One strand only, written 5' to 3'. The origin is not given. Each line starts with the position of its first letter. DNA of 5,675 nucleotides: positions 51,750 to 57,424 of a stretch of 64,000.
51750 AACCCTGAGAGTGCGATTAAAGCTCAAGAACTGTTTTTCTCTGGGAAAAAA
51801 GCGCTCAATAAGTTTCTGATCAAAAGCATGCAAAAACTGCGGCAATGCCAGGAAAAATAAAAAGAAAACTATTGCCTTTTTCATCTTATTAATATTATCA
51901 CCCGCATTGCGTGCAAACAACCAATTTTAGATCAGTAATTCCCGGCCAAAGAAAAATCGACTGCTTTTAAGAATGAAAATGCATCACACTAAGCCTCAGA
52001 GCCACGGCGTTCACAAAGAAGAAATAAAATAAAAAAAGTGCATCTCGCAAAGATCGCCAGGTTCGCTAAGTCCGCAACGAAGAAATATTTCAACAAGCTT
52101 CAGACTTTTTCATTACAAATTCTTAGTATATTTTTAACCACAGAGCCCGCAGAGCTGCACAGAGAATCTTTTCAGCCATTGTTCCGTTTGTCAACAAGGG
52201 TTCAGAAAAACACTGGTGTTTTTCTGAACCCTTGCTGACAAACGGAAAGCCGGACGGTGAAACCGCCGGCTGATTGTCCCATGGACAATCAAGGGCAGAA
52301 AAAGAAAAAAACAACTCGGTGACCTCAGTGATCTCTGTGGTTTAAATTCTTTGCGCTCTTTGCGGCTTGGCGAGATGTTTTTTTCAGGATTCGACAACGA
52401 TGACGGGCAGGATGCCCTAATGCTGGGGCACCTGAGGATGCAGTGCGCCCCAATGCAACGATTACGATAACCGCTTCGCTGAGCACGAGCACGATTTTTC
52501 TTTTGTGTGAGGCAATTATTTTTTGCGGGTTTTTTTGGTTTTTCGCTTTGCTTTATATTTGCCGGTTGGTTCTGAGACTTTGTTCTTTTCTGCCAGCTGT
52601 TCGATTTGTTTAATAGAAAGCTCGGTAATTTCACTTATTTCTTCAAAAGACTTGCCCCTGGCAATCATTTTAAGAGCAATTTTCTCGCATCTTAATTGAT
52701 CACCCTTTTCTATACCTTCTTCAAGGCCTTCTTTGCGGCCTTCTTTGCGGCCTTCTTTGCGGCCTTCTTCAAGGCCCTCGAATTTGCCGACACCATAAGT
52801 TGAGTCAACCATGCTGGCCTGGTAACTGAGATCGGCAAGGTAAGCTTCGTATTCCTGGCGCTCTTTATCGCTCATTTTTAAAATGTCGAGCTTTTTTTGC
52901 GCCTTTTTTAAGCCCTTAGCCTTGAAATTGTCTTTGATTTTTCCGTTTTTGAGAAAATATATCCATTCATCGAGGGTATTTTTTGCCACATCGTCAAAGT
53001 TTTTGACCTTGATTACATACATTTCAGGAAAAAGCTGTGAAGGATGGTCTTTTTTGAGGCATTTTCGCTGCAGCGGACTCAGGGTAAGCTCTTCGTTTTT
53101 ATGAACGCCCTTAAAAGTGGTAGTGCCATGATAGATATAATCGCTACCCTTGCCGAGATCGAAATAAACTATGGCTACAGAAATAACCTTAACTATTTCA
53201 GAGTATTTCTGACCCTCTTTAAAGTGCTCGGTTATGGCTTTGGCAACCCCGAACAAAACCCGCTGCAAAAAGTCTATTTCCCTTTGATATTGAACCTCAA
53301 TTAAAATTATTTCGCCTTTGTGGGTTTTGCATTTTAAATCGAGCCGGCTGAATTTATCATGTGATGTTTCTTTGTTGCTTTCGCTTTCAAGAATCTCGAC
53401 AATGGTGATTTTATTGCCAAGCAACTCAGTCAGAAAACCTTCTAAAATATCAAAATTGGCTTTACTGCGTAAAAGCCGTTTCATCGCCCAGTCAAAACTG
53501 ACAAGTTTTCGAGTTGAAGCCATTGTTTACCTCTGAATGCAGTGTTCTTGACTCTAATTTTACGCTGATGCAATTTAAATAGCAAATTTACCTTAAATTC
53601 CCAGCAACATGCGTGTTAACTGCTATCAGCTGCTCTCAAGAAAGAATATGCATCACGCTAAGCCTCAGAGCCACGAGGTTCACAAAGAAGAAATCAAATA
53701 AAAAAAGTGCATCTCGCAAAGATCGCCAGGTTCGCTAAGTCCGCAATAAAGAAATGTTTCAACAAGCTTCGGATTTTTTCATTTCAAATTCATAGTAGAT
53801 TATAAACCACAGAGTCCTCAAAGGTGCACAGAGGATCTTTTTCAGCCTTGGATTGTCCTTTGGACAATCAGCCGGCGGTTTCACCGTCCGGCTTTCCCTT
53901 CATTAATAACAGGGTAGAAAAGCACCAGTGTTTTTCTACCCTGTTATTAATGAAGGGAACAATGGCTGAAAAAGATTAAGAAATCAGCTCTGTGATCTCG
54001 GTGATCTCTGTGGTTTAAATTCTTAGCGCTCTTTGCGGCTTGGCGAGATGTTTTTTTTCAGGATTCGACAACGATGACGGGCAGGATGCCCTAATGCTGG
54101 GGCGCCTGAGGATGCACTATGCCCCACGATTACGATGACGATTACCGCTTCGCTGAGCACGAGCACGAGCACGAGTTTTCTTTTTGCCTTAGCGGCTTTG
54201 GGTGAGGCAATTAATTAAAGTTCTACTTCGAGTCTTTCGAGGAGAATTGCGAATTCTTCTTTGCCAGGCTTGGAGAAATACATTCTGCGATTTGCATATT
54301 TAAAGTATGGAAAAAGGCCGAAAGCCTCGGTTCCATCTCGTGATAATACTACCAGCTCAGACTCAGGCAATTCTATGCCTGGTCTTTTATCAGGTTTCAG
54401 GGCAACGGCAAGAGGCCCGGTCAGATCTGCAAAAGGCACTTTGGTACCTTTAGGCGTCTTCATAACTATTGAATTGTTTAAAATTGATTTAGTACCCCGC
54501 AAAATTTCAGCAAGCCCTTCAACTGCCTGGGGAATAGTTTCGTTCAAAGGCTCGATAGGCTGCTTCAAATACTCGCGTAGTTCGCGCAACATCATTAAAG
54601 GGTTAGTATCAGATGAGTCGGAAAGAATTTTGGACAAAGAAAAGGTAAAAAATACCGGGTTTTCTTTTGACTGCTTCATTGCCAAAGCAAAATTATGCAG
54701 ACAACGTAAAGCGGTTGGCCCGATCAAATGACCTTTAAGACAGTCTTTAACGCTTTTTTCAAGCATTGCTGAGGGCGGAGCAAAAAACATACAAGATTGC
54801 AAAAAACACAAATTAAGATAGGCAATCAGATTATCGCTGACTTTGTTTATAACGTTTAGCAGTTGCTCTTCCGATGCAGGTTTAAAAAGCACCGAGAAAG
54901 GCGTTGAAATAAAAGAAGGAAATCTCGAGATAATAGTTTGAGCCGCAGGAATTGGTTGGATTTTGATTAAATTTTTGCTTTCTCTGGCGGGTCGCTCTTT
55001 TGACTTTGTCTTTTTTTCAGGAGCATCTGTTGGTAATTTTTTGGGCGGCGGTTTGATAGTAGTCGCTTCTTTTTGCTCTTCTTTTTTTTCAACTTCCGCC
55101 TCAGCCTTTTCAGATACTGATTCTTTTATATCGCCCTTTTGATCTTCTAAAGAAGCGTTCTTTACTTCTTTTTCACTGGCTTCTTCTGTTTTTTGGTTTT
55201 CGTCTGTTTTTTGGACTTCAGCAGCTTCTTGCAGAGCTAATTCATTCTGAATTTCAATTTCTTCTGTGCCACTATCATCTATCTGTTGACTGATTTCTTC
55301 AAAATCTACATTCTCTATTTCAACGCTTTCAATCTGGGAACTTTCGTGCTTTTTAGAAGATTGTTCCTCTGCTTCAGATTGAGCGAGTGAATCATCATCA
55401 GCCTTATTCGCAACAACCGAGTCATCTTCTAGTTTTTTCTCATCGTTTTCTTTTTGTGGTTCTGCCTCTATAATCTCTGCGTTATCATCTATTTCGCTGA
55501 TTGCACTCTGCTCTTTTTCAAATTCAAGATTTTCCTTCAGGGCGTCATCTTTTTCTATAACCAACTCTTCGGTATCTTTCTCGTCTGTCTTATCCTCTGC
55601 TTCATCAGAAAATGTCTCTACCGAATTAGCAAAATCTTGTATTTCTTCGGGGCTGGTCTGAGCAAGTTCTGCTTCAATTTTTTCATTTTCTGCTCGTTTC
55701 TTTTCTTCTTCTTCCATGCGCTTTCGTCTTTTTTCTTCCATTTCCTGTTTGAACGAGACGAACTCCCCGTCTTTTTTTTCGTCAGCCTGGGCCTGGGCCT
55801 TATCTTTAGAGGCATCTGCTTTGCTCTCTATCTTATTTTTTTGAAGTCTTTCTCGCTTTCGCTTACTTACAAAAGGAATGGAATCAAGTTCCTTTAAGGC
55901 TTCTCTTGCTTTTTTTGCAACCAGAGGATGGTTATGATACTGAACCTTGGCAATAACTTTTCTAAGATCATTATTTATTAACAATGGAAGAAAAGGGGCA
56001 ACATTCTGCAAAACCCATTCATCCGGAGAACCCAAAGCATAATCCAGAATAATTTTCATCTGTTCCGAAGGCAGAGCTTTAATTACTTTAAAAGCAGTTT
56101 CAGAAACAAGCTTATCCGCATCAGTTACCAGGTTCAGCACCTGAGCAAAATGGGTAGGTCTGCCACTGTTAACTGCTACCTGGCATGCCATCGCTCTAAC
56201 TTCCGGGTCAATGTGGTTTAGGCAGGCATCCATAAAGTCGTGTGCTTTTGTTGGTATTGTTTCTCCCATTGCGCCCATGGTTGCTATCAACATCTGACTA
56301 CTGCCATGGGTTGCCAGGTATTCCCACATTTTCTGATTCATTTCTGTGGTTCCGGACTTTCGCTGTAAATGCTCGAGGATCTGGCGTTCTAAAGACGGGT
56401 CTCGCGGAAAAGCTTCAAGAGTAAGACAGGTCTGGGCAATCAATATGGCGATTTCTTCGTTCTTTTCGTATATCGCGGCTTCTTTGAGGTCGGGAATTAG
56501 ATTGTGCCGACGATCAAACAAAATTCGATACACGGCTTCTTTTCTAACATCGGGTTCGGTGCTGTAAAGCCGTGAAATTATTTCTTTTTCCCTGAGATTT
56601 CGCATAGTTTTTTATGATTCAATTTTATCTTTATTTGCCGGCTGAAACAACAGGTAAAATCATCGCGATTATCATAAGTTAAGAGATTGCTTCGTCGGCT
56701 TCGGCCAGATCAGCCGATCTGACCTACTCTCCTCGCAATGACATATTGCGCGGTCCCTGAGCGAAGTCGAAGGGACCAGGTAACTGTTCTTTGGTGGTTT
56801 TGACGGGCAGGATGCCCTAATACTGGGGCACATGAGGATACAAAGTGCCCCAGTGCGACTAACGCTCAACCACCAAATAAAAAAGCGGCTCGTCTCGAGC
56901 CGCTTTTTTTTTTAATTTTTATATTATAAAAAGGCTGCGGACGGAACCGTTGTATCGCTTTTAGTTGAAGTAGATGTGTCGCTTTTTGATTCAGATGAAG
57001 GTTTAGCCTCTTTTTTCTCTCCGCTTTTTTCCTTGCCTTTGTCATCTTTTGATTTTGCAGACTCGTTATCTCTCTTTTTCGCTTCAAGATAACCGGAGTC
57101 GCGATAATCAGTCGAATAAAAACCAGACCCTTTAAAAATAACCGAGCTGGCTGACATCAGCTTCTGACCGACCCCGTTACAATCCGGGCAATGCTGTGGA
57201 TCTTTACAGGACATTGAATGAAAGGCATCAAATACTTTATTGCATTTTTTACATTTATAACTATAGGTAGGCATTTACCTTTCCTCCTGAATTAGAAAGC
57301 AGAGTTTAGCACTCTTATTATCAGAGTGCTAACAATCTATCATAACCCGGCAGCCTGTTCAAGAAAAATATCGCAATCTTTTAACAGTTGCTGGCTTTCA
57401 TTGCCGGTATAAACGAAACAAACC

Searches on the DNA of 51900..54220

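Call 62: search_rna_families(source=window, start=51900, end=54220, threshold=evalue, max_evalue=1)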
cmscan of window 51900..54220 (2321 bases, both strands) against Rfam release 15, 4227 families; matches with E-value up to 1: 18.
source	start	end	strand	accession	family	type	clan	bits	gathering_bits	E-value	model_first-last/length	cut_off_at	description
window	53894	53959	-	RF03940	MIR9563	Gene; miRNA;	-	33.4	90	0.00057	12-116/127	no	MIR9563 microRNA precursor family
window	53894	53959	-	RF03734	mir-4773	Gene; miRNA;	-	32.7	100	0.002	1-78/78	no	mir-4773 microRNA precursor family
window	53900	53982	+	RF04348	Plastid-psbM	Cis-reg;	-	32.4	52.7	0.03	1-79/79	no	Plastid-psbM 3UTR RNA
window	52173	52252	-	RF01029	mir-649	Gene; miRNA;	-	29.8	100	0.0036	1-93/93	no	mir-649 microRNA precursor family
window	52182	52247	-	RF03286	MIR6146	Gene; miRNA;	-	26.5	59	0.0088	1-75/75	no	MIR6146 microRNA precursor family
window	52174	52256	+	RF00817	mir-80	Gene; miRNA;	-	26.1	68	0.0085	1-89/89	no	mir-80 microRNA precursor family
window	53902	53948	-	RF04348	Plastid-psbM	Cis-reg;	-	25.8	52.7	0.82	6-48/79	no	Plastid-psbM 3UTR RNA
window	52185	52244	+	RF01029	mir-649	Gene; miRNA;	-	24.5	100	0.097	1-93/93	no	mir-649 microRNA precursor family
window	52182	52247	+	RF03286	MIR6146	Gene; miRNA;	-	23.2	59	0.079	1-75/75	no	MIR6146 microRNA precursor family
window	53889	53968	+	RF03834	mir-3173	Gene; miRNA;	-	23.2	84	0.43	1-80/80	no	mir-3173 microRNA precursor family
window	53887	53966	+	RF03861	mir-4484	Gene; miRNA;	-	23.1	90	0.48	1-89/89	no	mir-4484 microRNA precursor family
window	52190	52239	-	RF03573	mir-1954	Gene; miRNA;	-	22.9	99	0.071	1-82/82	no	mir-1954 microRNA precursor family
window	52186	52241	-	RF03338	MIR4416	Gene; miRNA;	-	22.4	70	0.088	1-147/147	no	MIR4416 microRNA precursor family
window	52183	52246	+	RF03443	mir-2131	Gene; miRNA;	-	22.2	92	0.38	1-89/89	no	mir-2131 microRNA precursor family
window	52182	52247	+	RF00939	mir-504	Gene; miRNA;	-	21.9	57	0.23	1-78/78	no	mir-504 microRNA precursor family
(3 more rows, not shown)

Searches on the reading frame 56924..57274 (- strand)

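Call 43: search_protein_families(library=pfam, proteins=[window:56924-57274:-], max_evalue=0.00001)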
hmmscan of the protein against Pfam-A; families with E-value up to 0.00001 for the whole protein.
window:56924-57274:- (116 aa): 1 family
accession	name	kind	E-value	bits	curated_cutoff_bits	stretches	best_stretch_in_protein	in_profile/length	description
PF09723.15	Zn_ribbon_8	-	5.3e-12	46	34.4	1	1-38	1-39/41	Zinc ribbon domain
